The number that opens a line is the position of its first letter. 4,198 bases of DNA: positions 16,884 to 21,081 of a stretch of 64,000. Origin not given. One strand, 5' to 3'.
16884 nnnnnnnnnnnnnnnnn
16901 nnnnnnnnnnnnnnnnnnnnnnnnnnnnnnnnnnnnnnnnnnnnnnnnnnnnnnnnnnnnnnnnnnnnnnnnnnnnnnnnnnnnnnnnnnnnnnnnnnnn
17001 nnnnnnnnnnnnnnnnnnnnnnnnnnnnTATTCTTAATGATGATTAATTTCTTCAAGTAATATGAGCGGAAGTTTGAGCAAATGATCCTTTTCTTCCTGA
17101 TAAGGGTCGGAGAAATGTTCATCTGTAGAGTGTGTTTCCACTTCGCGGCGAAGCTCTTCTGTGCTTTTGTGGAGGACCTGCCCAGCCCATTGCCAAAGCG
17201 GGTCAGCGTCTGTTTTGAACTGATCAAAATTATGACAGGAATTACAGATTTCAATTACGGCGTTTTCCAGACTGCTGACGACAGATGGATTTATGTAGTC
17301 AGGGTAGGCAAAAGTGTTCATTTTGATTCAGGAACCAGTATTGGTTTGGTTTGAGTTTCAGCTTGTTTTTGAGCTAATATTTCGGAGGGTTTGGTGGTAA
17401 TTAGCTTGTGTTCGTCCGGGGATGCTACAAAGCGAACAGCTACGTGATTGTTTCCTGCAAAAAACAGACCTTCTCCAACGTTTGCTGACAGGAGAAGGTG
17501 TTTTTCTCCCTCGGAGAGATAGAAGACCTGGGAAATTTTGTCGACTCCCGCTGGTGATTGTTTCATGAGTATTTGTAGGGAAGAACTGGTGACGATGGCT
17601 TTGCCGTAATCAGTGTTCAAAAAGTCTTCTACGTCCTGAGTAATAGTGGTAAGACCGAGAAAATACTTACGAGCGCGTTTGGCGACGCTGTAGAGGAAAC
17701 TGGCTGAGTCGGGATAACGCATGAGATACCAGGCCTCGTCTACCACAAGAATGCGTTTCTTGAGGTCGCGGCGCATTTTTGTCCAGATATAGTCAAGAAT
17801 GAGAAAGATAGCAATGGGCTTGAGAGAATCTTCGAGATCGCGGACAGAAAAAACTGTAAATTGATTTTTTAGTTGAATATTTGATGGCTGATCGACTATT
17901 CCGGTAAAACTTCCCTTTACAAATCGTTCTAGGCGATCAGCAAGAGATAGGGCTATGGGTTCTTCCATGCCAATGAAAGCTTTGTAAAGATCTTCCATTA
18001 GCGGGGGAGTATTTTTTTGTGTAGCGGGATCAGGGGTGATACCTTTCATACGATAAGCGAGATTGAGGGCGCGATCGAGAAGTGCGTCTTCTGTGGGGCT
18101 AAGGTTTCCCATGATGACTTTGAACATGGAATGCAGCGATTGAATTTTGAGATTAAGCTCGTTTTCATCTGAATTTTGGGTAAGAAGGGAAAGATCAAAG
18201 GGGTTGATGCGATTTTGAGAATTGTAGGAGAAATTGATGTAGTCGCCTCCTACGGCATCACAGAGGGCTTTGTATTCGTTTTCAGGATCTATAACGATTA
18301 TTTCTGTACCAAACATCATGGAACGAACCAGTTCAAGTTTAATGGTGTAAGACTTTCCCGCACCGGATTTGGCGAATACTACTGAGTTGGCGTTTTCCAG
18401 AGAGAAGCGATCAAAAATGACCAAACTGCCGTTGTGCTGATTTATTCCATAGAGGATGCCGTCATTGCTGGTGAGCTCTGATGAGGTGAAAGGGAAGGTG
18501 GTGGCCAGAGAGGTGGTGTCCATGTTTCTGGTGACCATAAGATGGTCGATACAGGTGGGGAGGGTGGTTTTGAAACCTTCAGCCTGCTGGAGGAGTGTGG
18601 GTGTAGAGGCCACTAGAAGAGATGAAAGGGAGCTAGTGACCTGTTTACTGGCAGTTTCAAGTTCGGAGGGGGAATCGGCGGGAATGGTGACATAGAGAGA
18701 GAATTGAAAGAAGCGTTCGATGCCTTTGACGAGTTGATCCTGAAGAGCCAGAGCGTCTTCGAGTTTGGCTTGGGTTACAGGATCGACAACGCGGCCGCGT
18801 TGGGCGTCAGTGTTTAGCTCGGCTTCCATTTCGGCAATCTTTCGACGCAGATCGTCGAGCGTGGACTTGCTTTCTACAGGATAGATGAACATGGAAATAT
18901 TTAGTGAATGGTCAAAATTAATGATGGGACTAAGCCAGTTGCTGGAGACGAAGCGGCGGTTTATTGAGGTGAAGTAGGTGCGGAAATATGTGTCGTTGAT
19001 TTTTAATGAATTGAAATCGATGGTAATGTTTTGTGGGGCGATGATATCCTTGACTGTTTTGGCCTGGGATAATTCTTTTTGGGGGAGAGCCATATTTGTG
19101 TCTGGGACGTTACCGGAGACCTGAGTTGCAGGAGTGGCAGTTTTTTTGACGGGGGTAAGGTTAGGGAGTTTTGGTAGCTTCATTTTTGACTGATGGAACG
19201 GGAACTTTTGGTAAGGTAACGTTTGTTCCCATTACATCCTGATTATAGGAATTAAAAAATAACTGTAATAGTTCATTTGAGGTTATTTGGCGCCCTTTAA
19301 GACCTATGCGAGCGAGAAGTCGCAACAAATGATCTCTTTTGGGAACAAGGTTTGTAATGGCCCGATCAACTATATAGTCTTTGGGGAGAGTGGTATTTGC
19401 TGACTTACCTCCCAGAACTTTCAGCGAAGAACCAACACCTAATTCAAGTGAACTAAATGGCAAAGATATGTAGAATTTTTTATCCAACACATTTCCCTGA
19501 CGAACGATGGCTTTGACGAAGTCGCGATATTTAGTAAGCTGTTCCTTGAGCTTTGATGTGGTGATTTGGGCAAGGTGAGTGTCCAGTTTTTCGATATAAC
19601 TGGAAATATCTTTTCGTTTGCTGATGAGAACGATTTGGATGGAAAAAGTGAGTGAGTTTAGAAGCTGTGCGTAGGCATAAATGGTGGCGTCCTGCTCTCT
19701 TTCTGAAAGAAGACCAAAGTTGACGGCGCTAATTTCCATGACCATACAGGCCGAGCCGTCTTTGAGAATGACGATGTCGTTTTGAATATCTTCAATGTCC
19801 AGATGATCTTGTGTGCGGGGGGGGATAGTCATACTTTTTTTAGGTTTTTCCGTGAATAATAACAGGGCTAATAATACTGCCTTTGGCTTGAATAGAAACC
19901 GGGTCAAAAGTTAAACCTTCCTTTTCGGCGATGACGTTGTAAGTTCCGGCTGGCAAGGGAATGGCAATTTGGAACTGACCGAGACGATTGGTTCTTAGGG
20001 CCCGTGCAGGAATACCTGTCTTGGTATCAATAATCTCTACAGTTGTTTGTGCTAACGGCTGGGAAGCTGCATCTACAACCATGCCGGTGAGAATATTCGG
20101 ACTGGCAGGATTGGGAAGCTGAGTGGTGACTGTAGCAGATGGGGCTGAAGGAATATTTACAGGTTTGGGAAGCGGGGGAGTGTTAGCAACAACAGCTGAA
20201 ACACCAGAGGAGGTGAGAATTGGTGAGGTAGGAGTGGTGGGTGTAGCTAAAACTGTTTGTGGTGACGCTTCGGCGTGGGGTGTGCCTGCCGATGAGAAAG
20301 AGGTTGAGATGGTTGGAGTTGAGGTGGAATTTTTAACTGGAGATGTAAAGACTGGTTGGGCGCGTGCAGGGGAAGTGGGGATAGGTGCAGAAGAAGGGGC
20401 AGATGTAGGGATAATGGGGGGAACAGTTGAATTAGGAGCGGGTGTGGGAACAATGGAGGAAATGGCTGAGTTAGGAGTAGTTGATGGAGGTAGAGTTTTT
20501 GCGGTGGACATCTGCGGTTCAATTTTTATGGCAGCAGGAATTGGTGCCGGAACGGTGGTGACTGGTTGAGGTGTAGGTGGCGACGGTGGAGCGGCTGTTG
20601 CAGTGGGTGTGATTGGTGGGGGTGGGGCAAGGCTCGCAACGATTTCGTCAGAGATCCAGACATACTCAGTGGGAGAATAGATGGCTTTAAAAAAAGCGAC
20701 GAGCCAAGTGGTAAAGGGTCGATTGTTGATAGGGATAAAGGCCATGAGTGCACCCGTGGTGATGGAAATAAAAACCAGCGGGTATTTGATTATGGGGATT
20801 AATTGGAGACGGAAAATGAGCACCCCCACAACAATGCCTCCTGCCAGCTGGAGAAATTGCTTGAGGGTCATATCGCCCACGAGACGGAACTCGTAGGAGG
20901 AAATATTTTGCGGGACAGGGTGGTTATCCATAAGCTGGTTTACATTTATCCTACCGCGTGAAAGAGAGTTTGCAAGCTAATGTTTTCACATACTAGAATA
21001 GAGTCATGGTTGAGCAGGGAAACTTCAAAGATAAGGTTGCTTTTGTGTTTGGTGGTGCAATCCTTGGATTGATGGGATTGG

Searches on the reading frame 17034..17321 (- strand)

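Call 67: search_protein_families(library=ncbifam, proteins=[window:17034-17321:-], max_evalue=0.1)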
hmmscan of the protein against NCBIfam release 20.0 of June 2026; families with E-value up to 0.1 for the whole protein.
window:17034-17321:- (95 aa): 1 family
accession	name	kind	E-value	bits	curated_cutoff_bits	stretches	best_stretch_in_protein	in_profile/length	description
NF000612.0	PRK00019.1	equivalog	0.076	12.7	70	0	19-32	31-44/72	50S ribosomal protein L31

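Call 68: search_protein_families(library=pfam, proteins=[window:17034-17321:-], max_evalue=0.01)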
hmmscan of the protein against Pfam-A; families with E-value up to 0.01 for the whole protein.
window:17034-17321:- (95 aa): 0 families

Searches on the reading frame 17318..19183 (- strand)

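Call 6: search_protein_families(library=pfam, proteins=[window:17318-19183:-], max_evalue=0.1)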
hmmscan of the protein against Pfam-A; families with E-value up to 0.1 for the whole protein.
window:17318-19183:- (621 aa): 3 families
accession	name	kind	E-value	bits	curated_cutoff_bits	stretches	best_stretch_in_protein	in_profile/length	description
PF19044.6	P-loop_TraG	-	2.5e-29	102.6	25.8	1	262-569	27-347/413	TraG P-loop domain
PF12846.13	AAA_10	-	2.1e-11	44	27.5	1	264-530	21-295/362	AAA-like domain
PF01935.23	DUF87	-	3.8e-08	34.1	23.2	1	269-332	28-93/220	Helicase HerA, central domain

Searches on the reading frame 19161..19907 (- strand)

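Call 6: search_protein_families(library=pfam, proteins=[window:19161-19907:-], max_evalue=0.1)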
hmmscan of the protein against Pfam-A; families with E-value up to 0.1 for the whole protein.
window:19161-19907:- (248 aa): 0 families

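Call 67: search_protein_families(library=ncbifam, proteins=[window:19161-19907:-], max_evalue=0.1)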
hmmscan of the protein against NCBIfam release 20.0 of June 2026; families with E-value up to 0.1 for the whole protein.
window:19161-19907:- (248 aa): 3 families
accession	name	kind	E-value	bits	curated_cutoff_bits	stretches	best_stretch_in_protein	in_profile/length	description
NF045975.1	VirB4_plasma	equivalog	2.7e-09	35.3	590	1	14-145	83-229/894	Mbov_0397 family ICE element conjugal transfer ATPase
NF041427.1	TrsD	subfamily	8.9e-06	25.7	200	1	37-119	20-107/201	TrsD/TraD family conjugative transfer protein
NF010427.0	PRK13853.1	equivalog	0.042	11.7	957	1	40-87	21-68/789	type IV secretion system protein VirB4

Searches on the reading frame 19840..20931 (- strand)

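Call 6: search_protein_families(library=pfam, proteins=[window:19840-20931:-], max_evalue=0.1)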
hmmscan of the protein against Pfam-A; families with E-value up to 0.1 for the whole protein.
window:19840-20931:- (363 aa): 4 families
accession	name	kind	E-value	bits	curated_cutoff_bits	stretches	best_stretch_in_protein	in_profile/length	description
PF13620.12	CarboxypepD_reg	-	6.7e-09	36.4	32.3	1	281-340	2-59/82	Carboxypeptidase regulatory-like domain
PF12666.12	PrgI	-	5.7e-08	33.6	27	1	5-90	1-89/91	PrgI family protein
PF02369.22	Big_1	-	0.0053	17.3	34.9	1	266-345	6-88/93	Bacterial Ig-like domain (group 1)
PF22902.2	NOMO1-like_9th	-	0.026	14.7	27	1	290-346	10-66/75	BOS complex subunit NOMO1-like, beta sandwich domain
